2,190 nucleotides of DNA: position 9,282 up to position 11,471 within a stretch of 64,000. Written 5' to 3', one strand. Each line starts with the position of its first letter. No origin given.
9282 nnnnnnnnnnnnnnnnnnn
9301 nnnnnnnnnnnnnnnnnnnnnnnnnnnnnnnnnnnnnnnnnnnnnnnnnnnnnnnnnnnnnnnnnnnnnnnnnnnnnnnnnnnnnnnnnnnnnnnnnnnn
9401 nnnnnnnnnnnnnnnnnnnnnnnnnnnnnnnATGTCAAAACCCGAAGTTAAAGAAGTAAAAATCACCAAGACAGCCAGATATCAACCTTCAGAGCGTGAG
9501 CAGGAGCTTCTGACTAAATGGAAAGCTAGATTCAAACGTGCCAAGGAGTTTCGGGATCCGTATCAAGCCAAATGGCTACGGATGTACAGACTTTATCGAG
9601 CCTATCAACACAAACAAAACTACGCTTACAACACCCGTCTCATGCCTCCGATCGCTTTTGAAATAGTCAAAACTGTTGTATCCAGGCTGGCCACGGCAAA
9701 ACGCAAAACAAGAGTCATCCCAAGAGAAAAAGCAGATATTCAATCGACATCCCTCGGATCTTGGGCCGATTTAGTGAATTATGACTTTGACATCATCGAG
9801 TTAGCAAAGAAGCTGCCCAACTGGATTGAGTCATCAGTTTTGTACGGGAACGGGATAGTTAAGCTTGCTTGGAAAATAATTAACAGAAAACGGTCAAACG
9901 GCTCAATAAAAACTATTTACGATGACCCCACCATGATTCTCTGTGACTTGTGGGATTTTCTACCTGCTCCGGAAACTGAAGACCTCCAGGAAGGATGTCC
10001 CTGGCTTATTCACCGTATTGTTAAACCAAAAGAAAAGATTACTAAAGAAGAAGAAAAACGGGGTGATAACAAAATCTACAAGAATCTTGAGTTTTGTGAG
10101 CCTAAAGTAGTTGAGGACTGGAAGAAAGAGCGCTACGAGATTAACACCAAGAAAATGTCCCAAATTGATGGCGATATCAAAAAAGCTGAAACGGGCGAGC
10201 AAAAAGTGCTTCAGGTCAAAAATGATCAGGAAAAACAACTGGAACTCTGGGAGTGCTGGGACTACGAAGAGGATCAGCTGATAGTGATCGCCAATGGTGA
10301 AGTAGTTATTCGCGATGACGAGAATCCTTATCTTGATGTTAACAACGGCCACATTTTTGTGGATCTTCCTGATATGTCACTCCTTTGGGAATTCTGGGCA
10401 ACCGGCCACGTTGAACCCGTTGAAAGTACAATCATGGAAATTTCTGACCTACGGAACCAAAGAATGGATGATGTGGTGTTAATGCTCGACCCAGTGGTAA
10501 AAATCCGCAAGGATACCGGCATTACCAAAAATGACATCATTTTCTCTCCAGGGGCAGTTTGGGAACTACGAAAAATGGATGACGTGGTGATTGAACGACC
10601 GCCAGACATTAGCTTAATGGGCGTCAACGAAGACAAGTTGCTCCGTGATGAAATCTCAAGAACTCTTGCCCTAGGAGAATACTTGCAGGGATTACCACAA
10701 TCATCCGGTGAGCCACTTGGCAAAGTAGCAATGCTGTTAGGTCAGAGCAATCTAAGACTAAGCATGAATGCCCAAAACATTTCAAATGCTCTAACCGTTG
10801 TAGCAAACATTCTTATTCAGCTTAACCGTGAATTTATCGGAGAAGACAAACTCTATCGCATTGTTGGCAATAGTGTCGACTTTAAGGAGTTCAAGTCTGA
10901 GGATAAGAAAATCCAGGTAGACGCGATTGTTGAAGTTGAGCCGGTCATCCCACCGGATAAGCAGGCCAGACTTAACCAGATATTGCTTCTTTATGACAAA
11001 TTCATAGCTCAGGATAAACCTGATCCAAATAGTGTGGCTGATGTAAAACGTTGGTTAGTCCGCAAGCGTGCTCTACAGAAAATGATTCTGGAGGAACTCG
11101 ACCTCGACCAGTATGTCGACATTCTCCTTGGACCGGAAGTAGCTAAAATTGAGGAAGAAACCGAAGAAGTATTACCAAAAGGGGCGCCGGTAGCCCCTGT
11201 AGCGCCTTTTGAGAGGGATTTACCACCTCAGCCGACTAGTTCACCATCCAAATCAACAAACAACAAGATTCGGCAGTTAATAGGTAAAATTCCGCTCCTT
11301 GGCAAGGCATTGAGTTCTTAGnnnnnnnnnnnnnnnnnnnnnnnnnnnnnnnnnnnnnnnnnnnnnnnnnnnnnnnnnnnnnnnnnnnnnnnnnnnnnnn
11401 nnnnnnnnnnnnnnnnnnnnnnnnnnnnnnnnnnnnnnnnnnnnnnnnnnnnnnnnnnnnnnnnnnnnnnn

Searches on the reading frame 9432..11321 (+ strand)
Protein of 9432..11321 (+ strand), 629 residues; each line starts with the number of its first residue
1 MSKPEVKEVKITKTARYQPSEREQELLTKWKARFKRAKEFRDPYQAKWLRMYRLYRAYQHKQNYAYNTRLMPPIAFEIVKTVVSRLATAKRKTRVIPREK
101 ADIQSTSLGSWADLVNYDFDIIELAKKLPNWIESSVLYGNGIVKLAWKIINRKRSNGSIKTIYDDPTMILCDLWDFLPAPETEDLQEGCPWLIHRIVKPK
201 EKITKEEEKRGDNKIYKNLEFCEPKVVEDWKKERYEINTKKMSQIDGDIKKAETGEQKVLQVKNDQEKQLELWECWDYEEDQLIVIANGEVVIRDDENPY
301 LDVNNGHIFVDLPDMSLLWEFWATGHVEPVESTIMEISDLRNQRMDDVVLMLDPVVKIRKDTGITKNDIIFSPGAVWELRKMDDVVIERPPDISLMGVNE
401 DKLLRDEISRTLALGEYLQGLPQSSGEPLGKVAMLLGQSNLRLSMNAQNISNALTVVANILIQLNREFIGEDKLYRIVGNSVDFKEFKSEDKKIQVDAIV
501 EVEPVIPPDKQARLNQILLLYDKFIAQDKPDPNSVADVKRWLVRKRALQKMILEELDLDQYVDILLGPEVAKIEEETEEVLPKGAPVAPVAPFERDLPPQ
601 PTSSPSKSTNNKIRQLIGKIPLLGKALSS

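Call 11: search_protein_families(library=pfam, proteins=[window:9432-11321:+], max_evalue=0.01)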
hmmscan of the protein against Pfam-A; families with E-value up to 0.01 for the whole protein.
window:9432-11321:+ (629 aa): 1 family
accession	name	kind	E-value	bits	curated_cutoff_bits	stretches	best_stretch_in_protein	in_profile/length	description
PF23899.1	SU10_portal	-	4.4e-06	25.8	30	1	164-485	189-494/593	Phage SU10 portal protein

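Call 12: search_protein_families(library=phrogs, proteins=[window:9432-11321:+], max_evalue=0.001)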
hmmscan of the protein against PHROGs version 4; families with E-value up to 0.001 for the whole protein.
window:9432-11321:+ (629 aa): 2 families
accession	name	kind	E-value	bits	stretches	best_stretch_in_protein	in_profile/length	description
phrog_332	-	connector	1.2e-13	51.3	1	21-451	5-411/560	head-tail adaptor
phrog_156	-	head and packaging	0.00012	21.6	0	405-525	398-532/681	portal protein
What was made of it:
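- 9432..11321 (+): Portal gene, controlled by copy 1. Pfam SU10_portal at 25.8 bits, below its 30-bit cutoff, and PHROG head-tail adaptor/portal families (calls 11, 12).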

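Call 25: find_related_loci(query=window:9432-11321:+, collection=viral_contigs, flank=4000)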
Query window:9432-11321:+ (629 aa) in viral_contigs; peptide patterns used: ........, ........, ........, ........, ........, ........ (x = any residue, [..] = any of these).
31 stretches matched a pattern; 20 encode a relative of the query (tblastn E <= 1e-3); 18 distinct loci.
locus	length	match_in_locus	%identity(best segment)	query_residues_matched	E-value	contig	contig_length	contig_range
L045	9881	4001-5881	92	1-627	0e+0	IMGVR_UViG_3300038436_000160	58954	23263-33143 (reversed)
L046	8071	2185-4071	91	1-629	0e+0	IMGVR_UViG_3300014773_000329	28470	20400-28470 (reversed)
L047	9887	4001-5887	90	1-629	0e+0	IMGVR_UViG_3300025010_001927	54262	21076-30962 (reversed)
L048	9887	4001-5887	89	1-629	0e+0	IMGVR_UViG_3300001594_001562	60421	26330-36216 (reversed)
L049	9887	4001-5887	86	1-629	0e+0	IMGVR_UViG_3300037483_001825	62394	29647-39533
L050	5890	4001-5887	84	1-629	0e+0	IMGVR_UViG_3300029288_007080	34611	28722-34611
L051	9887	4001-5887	90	1-629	0e+0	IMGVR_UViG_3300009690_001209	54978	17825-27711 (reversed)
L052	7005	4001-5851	75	4-629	0e+0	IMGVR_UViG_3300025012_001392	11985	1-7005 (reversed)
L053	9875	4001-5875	72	4-628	0e+0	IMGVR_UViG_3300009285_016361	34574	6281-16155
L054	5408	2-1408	90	161-629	0e+0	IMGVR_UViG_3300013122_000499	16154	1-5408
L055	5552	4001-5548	80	1-516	0e+0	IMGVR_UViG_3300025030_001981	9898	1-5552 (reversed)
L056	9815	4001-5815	61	12-626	0e+0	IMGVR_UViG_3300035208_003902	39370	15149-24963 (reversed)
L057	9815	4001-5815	61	12-626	0e+0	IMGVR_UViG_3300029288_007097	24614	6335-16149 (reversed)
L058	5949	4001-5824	59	10-629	0e+0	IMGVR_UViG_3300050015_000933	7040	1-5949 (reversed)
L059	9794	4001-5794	61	15-625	0e+0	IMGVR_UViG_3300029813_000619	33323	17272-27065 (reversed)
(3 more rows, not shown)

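Call 36: find_related_loci(query=A3, collection=viral_contigs, flank=2500)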
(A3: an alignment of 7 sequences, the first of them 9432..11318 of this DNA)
Query A3 (629 aa) in viral_contigs; peptide patterns used: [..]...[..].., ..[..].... (x = any residue, [..] = any of these).
143 stretches matched a pattern; 37 encode a relative of the query (tblastn E <= 1e-3); 37 distinct loci.
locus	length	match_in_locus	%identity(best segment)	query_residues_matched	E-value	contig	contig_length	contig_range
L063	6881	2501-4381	92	1-627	0e+0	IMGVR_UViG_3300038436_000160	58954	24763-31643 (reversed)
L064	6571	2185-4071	91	1-629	0e+0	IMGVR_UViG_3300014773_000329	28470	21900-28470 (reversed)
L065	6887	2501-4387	90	1-629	0e+0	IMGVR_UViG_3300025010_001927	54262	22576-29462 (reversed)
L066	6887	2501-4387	89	1-629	0e+0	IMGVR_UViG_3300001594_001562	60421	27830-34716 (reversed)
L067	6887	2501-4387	86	1-629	0e+0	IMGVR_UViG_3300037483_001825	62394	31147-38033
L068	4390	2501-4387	84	1-629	0e+0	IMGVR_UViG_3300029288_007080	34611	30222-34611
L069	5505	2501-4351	75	4-629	0e+0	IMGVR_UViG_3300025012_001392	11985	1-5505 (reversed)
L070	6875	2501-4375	72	4-628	0e+0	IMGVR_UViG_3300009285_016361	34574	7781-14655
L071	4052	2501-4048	80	1-516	0e+0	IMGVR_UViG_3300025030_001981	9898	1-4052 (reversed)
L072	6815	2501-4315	61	12-626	0e+0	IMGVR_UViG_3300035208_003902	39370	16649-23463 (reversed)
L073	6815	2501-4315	61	12-626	0e+0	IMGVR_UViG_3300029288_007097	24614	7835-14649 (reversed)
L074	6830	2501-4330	62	7-625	0e+0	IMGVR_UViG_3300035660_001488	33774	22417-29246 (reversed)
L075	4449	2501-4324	59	10-629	0e+0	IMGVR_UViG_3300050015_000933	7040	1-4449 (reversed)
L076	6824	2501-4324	59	10-629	0e+0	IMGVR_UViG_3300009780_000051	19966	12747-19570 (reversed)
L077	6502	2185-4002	59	10-627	0e+0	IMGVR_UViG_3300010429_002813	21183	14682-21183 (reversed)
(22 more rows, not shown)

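Call 48: find_related_loci(query=A3, collection=metagenome_contigs, flank=1500)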
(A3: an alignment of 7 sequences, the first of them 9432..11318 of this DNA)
Query A3 (629 aa) in metagenome_contigs; peptide patterns used: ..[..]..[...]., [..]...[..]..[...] (x = any residue, [..] = any of these).
567 stretches matched a pattern; 94 encode a relative of the query (tblastn E <= 1e-3); the best 80 are kept; 79 distinct loci.
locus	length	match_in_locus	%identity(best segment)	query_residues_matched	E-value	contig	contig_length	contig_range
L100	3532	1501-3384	92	1-628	0e+0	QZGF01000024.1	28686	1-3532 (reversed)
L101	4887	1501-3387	91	1-629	0e+0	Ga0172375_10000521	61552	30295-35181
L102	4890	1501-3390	90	1-629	0e+0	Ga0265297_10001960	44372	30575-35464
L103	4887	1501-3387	90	1-629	0e+0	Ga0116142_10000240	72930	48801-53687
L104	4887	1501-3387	90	1-629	0e+0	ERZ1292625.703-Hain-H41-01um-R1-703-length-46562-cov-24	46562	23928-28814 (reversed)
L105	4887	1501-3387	90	1-629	0e+0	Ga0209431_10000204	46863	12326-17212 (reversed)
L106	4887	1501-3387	90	1-629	0e+0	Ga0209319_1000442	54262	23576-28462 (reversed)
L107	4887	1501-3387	89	1-629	0e+0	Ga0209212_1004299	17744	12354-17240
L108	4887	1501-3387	89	1-629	0e+0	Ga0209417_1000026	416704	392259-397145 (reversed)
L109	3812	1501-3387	89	1-629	0e+0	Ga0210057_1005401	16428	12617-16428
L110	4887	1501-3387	86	1-629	0e+0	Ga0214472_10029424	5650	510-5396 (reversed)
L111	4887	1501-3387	85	1-629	0e+0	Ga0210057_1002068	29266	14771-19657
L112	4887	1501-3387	85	1-629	0e+0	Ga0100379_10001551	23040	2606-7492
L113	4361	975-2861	85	1-629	0e+0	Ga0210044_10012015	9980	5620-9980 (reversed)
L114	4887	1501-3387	85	1-629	0e+0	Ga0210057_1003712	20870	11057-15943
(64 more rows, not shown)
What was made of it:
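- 9432..11321 (+): Relatives with 42-95% identity were retrieved with it (calls 25, 36, 48).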
